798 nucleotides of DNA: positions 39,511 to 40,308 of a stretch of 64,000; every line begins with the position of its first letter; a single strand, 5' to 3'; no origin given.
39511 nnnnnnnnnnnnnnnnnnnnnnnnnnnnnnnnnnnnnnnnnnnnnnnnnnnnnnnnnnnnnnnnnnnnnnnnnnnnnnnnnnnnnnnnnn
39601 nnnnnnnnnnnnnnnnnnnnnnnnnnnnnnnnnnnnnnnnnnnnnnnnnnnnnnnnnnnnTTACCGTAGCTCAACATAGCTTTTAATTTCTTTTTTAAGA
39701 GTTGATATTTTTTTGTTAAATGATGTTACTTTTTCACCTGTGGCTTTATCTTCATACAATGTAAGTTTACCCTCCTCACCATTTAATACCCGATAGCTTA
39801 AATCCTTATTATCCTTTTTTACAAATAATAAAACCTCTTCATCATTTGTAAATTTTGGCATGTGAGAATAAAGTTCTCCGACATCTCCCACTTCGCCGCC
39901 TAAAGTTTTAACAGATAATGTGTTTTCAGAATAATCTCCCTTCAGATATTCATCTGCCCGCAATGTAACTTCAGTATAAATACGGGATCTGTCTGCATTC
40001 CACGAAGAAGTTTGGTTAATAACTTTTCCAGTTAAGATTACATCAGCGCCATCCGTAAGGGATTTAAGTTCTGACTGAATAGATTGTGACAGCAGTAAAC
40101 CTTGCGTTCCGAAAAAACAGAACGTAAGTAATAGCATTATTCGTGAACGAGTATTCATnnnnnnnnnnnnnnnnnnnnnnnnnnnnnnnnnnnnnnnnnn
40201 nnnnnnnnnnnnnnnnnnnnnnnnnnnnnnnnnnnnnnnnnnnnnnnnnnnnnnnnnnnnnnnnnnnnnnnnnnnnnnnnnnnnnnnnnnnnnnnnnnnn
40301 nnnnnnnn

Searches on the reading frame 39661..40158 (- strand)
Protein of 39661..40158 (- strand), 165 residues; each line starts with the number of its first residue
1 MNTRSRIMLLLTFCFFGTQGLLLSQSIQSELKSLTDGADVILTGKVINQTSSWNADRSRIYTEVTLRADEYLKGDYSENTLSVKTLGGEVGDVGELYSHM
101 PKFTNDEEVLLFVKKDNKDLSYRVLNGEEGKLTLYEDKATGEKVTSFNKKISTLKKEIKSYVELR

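Call 4: search_protein_families(library=pfam, proteins=[window:39661-40158:-], max_evalue=0.01)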
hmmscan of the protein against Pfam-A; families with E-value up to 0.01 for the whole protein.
window:39661-40158:- (165 aa): 1 family
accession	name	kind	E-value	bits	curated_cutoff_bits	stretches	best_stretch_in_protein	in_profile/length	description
PF13567.11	DUF4131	-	0.00059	20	31.6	1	6-65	33-91/165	Domain of unknown function (DUF4131)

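Call 75: search_protein_families(library=ncbifam, proteins=[window:39661-40158:-], max_evalue=0.01)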
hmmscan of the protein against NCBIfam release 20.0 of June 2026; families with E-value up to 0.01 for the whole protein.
window:39661-40158:- (165 aa): 1 family
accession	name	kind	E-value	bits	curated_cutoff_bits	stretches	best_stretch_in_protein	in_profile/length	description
NF007539.0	PRK10151.1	equivalog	0.008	15.8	184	0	19-82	107-172/179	50S ribosomal protein L7/L12-serine acetyltransferase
